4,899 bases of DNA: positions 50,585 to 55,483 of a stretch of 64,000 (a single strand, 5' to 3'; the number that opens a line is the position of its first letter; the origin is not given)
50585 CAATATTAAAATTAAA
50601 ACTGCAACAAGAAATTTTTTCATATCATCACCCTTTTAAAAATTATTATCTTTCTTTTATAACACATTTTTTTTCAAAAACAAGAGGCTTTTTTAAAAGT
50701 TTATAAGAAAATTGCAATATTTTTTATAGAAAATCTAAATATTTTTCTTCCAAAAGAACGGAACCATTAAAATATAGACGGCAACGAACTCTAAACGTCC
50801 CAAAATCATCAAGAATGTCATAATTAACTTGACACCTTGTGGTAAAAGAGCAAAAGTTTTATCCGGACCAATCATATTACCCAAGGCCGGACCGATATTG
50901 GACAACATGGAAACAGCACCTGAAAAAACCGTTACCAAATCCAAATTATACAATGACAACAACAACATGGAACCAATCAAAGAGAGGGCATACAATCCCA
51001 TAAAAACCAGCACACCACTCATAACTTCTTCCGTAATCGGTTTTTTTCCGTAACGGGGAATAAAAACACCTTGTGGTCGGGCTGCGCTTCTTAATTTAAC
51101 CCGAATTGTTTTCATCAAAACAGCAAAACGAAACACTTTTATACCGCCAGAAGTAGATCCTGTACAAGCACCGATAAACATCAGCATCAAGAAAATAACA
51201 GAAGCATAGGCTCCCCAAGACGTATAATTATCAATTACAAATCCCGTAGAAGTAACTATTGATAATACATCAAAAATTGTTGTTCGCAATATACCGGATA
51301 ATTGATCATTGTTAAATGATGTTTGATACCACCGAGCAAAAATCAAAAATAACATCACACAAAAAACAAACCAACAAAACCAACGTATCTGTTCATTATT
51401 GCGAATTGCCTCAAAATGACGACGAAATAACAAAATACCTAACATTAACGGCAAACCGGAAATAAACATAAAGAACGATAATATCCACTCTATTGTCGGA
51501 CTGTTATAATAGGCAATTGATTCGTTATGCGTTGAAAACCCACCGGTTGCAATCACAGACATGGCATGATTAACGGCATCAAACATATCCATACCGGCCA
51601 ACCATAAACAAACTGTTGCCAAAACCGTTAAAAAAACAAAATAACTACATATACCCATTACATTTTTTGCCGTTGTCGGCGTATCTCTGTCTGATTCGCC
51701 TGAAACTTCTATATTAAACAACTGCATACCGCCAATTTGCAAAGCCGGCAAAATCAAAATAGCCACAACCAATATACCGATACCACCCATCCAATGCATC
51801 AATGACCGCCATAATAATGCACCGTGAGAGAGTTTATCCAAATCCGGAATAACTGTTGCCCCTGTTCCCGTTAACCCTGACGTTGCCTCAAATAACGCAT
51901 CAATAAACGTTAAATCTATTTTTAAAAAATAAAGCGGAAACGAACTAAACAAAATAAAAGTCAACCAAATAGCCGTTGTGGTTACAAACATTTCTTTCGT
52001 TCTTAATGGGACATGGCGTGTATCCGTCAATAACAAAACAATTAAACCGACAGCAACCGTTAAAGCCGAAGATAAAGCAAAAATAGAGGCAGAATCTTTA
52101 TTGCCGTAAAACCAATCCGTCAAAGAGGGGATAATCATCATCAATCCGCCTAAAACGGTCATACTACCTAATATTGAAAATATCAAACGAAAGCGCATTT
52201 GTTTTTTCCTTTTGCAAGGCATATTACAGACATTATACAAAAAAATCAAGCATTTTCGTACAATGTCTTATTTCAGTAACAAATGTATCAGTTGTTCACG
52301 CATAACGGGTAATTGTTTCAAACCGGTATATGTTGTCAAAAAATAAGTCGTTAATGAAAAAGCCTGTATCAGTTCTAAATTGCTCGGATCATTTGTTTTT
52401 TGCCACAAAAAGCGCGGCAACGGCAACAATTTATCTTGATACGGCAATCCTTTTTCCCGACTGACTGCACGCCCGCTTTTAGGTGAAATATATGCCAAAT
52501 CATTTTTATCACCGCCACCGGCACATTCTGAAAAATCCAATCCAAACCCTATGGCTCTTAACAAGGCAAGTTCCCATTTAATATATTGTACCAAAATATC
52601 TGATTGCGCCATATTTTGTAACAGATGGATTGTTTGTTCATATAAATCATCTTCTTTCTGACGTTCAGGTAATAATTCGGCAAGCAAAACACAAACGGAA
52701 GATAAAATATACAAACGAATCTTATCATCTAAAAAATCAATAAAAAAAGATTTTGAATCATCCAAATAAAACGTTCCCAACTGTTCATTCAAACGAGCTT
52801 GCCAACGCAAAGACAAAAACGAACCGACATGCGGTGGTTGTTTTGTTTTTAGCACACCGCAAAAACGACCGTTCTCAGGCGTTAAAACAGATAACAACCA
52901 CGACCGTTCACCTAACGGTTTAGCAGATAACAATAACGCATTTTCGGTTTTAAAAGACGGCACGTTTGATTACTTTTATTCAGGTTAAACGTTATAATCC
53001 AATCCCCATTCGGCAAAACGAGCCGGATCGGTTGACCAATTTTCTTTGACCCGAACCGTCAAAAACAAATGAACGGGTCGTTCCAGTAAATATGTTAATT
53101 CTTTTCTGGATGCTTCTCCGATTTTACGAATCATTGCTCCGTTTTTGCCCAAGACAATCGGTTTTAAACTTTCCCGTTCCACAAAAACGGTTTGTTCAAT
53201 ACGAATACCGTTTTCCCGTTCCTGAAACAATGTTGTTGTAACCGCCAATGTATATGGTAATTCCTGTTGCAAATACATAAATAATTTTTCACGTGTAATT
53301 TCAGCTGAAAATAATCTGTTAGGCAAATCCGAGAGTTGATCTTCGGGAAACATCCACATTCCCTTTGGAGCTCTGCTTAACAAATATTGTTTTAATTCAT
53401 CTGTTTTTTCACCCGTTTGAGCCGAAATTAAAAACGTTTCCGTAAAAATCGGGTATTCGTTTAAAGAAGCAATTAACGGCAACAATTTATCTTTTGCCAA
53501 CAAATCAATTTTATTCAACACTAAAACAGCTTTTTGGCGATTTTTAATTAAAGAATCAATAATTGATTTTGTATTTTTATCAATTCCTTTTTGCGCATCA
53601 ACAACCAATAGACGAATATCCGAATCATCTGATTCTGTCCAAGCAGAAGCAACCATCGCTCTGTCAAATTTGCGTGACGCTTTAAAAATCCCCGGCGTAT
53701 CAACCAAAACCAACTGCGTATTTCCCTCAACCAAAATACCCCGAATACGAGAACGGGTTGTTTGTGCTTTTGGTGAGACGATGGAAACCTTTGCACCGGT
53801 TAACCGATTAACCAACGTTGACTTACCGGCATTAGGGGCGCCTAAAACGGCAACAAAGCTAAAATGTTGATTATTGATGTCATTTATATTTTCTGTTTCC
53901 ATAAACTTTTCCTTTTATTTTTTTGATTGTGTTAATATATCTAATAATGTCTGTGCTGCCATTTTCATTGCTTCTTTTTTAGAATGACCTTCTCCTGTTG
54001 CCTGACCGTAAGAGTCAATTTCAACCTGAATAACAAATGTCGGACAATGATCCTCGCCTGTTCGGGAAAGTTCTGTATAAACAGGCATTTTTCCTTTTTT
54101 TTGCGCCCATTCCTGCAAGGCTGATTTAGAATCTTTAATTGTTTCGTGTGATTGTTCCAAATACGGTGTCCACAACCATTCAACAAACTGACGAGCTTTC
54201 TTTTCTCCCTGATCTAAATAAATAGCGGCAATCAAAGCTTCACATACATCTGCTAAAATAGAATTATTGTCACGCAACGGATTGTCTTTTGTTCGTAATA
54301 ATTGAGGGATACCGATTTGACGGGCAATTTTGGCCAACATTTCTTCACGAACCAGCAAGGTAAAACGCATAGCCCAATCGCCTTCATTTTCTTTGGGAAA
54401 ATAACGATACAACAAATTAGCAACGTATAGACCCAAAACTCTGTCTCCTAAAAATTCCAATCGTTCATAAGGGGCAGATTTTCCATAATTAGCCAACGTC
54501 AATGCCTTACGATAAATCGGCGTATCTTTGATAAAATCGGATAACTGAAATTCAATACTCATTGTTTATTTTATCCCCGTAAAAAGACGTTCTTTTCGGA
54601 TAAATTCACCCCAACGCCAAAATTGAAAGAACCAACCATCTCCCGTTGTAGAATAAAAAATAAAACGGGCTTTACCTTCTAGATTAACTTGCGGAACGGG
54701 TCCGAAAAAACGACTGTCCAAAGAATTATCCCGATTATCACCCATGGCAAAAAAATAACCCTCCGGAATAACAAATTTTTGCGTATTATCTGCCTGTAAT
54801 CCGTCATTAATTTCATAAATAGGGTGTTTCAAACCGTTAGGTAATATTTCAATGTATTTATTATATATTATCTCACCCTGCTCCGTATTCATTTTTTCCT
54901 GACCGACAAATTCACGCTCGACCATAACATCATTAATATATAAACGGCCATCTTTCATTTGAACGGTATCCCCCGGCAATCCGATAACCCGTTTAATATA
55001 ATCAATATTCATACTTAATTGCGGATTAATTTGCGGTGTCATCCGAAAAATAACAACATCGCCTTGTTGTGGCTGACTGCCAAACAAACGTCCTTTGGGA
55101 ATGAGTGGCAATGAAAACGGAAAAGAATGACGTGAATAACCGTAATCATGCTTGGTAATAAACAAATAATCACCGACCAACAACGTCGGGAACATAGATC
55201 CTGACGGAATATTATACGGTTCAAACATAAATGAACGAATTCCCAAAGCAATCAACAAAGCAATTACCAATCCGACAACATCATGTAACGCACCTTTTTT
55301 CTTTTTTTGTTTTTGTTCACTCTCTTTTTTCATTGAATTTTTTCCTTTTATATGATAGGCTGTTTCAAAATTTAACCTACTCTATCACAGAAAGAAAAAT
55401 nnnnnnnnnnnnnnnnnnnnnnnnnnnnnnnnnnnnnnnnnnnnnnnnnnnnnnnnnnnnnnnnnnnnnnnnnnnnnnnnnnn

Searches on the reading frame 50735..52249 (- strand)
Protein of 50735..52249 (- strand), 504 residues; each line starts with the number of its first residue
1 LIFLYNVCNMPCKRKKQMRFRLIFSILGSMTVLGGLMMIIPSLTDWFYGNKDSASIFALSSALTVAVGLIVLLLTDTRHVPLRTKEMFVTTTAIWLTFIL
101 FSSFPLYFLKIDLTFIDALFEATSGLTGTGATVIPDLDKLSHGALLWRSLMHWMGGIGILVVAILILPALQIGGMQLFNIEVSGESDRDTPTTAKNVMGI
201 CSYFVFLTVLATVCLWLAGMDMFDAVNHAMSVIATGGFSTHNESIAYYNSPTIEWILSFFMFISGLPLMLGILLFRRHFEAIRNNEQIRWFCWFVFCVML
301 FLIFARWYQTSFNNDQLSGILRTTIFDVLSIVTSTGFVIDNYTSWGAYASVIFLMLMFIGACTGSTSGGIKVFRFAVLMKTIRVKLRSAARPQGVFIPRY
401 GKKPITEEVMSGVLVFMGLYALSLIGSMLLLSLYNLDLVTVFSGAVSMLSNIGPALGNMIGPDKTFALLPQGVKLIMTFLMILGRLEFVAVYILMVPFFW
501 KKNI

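Call 71: search_protein_families(library=pfam, proteins=[window:50735-52249:-], max_evalue=0.001)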
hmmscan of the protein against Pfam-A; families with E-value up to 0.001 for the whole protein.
window:50735-52249:- (504 aa): 1 family
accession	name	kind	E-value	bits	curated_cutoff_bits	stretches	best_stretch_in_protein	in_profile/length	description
PF02386.22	TrkH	-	1.5e-62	212.2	27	1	57-496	5-491/502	Cation transport protein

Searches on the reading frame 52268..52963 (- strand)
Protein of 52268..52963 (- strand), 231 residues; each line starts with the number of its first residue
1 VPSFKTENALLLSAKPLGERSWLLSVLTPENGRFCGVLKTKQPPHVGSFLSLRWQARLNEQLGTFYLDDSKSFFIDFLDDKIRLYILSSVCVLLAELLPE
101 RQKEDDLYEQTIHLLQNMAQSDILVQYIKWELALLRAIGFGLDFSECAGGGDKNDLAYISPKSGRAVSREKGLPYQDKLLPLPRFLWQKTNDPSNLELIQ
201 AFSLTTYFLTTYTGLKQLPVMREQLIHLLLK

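Call 80: search_protein_families(library=pfam, proteins=[window:52268-52963:-], max_evalue=0.001)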
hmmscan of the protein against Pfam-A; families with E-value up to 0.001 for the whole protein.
window:52268-52963:- (231 aa): 2 families
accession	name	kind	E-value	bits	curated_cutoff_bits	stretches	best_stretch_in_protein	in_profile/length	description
PF02565.21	RecO_C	-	3.5e-23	82.5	22.1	1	80-215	3-151/157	Recombination protein O C terminal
PF11967.14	RecO_N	-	9.2e-05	22.8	27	1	6-45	5-44/80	Recombination protein O N terminal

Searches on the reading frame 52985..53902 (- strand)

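Call 80: search_protein_families(library=pfam, proteins=[window:52985-53902:-], max_evalue=0.001)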
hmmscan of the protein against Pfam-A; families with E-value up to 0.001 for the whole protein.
window:52985-53902:- (305 aa): 9 families
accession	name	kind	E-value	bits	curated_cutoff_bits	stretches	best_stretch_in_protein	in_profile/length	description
PF01926.29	MMR_HSR1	-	8.7e-27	93.9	21.9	1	17-131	2-113/113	50S ribosome-binding GTPase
PF07650.23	KH_2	-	3e-17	62.7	22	1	214-289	1-77/78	KH domain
PF02421.24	FeoB_N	-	5.6e-16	58.9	27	1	17-172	3-154/156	Ferrous iron transport protein B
PF00009.33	GTP_EFTU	-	2.4e-14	53.8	26.5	1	17-179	6-187/188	Elongation factor Tu GTP binding domain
PF00350.29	Dynamin_N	-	8.8e-11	42.6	27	2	61-131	100-166/168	Dynamin family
PF03193.22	RsgA_GTPase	-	2.5e-09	37.6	30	1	15-73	107-169/174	RsgA GTPase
PF10662.15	PduV-EutP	-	1.6e-05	25.2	21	1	18-174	5-141/143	Ethanolamine utilisation - propanediol utilisation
PF04548.22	AIG1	-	5.1e-05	23.1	27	1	19-120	5-109/212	AIG1 family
PF16897.10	MMR_HSR1_Xtn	-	0.0005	20.5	35.2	0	111-173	42-99/106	C-terminal region of MMR_HSR1 domain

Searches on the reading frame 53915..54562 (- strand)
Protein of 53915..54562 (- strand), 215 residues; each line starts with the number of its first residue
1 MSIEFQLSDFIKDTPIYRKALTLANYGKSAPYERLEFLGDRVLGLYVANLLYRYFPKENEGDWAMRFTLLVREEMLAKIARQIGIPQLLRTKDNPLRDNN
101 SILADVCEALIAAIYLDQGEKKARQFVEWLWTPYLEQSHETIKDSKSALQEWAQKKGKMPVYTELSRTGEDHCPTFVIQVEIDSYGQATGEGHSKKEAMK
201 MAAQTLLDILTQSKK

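Call 80: search_protein_families(library=pfam, proteins=[window:53915-54562:-], max_evalue=0.001)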
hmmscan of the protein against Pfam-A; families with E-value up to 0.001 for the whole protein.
window:53915-54562:- (215 aa): 4 families
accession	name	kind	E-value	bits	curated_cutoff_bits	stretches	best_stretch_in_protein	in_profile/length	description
PF14622.11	Ribonucleas_3_3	-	1.3e-25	90.5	35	1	18-128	6-121/128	Ribonuclease-III-like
PF00636.31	Ribonuclease_3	-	1.1e-21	77.9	27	1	33-119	1-102/102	Ribonuclease III domain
PF00035.32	dsrm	-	1.6e-16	61.1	23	1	146-209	2-65/66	Double-stranded RNA binding motif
PF22935.1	RM44_endonuclase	-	2.1e-08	34.8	27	1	34-114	61-139/139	Large ribosomal subunit protein mL44, endonuclease domain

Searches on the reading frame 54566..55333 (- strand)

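Call 80: search_protein_families(library=pfam, proteins=[window:54566-55333:-], max_evalue=0.001)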
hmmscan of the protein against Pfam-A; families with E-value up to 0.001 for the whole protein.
window:54566-55333:- (255 aa): 1 family
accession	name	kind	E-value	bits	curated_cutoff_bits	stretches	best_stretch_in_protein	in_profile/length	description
PF10502.14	Peptidase_S26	-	3.7e-49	167.3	22.9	1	22-227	8-168/168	Signal peptidase, peptidase S26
